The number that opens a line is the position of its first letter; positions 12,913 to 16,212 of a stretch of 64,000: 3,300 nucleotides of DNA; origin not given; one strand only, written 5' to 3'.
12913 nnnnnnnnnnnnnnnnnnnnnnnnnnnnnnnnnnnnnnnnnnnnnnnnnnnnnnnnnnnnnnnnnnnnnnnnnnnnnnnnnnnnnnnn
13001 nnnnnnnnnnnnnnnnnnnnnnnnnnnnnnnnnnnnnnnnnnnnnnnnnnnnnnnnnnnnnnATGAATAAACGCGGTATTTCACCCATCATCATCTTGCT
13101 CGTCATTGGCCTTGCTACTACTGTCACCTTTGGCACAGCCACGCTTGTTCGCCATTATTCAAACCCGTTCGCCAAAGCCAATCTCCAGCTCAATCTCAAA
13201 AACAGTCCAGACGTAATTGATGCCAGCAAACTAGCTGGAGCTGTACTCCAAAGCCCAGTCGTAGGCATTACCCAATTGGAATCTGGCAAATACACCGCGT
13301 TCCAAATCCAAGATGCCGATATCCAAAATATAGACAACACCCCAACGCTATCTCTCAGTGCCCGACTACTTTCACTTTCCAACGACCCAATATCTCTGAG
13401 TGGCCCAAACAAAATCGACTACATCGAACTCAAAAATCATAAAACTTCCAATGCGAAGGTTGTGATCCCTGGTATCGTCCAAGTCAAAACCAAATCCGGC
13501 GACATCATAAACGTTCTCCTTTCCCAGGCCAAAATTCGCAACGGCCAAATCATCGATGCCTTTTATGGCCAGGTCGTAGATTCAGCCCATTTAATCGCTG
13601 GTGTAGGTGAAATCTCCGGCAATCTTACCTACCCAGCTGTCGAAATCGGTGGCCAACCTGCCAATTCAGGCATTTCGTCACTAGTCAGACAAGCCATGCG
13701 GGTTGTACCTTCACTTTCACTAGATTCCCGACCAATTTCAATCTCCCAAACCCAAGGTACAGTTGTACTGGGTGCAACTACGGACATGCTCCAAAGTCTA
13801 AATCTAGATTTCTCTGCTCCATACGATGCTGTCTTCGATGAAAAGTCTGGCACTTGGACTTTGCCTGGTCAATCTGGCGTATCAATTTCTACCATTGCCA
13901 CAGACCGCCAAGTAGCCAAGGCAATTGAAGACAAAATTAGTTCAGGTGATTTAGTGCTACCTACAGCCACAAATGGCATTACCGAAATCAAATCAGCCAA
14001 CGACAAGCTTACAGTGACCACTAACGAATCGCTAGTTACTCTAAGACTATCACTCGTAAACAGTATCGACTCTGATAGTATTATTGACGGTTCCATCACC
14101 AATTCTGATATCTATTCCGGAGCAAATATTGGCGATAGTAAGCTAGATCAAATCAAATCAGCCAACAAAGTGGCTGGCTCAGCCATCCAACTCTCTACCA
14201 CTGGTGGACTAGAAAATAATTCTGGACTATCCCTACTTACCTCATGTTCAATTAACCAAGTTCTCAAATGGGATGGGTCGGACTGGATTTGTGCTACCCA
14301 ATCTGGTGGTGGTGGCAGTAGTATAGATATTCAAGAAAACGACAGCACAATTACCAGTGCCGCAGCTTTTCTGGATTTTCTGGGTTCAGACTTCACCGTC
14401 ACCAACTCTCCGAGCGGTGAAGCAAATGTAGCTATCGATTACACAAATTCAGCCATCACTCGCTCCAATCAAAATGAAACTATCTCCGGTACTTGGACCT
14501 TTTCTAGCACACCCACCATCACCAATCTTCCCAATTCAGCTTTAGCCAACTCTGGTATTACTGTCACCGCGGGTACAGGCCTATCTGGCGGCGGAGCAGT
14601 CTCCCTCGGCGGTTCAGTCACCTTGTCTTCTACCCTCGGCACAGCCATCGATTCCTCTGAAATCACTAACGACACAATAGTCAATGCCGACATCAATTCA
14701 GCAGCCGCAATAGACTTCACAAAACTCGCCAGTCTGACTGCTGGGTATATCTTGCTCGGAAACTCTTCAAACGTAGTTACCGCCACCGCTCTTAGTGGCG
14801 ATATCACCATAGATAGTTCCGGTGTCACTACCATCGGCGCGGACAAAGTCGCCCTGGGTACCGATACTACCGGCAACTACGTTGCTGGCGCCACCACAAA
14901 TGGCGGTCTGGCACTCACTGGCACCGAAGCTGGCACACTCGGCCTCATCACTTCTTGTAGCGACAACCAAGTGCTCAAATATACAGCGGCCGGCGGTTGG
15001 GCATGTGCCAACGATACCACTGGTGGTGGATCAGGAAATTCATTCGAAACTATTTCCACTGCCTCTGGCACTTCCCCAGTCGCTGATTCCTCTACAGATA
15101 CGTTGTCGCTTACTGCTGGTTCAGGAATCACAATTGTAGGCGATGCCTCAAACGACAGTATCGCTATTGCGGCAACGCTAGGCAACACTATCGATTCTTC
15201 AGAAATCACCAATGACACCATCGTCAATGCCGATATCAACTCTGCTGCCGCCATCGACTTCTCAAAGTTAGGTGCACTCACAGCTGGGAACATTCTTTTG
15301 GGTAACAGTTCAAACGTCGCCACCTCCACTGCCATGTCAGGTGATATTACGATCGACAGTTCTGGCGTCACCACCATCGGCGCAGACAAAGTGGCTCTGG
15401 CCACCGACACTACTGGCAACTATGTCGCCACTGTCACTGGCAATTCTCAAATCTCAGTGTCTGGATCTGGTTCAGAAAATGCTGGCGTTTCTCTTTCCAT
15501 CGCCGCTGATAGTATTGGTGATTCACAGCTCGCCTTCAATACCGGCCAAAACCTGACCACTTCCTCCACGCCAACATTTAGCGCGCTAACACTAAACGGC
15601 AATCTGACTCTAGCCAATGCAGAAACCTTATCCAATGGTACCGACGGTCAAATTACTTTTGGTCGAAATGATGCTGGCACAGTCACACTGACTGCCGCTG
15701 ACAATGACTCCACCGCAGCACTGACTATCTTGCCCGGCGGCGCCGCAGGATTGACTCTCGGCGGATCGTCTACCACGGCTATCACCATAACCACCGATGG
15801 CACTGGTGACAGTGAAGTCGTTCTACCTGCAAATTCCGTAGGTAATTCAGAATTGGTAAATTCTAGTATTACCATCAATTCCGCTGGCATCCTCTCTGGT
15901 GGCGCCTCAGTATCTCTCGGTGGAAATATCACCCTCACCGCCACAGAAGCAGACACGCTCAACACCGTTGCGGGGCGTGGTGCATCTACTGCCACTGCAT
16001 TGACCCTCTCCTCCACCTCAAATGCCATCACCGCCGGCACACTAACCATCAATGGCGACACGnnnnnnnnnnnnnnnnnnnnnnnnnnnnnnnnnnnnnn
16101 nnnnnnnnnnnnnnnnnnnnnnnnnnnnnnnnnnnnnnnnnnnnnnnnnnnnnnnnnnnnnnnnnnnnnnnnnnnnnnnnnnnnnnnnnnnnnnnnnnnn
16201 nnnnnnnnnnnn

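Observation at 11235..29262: Two-gene module: HTH-polytopic-Cache membrane protein translationally coupled to a 5399-aa repeat protein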

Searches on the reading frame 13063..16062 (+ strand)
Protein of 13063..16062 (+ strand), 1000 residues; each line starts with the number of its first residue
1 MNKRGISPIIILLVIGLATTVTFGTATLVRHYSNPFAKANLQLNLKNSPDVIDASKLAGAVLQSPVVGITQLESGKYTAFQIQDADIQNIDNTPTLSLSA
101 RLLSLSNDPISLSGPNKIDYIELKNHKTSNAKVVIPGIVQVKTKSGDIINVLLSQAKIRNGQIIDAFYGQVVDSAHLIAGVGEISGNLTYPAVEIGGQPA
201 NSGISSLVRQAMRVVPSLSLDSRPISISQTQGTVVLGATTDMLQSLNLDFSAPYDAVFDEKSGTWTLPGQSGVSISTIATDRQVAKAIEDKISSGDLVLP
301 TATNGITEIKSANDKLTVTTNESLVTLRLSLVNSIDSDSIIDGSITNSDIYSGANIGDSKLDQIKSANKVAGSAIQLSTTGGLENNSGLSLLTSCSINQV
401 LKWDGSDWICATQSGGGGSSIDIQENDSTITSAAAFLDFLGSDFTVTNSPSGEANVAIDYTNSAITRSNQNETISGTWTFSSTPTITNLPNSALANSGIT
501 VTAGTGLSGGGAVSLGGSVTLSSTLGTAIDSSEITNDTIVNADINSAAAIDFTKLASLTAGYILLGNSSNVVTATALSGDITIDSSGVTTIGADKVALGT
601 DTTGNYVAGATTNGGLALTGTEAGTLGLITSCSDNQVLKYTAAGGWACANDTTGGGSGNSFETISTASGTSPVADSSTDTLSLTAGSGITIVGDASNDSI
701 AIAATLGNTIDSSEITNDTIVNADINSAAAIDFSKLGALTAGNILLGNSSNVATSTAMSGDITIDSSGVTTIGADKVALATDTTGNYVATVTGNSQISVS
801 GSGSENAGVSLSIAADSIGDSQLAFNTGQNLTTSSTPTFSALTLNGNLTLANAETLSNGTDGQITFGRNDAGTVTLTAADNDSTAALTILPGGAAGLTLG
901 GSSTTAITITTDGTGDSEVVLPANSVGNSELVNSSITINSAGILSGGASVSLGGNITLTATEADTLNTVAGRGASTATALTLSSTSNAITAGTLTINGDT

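Call 7: search_protein_families(library=pfam, proteins=[window:13063-16062:+], max_evalue=1)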
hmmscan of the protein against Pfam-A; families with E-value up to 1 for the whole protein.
window:13063-16062:+ (1000 aa): 0 families

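Call 8: search_protein_families(library=ncbifam, proteins=[window:13063-16062:+], max_evalue=1)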
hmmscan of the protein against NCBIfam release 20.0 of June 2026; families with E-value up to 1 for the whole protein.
window:13063-16062:+ (1000 aa): 1 family
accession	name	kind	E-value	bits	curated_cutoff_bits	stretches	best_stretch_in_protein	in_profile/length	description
TIGR03067.1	Planc_TIGR03067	domain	0.15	12.3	40.15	1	26-78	40-91/107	TIGR03067 domain-containing protein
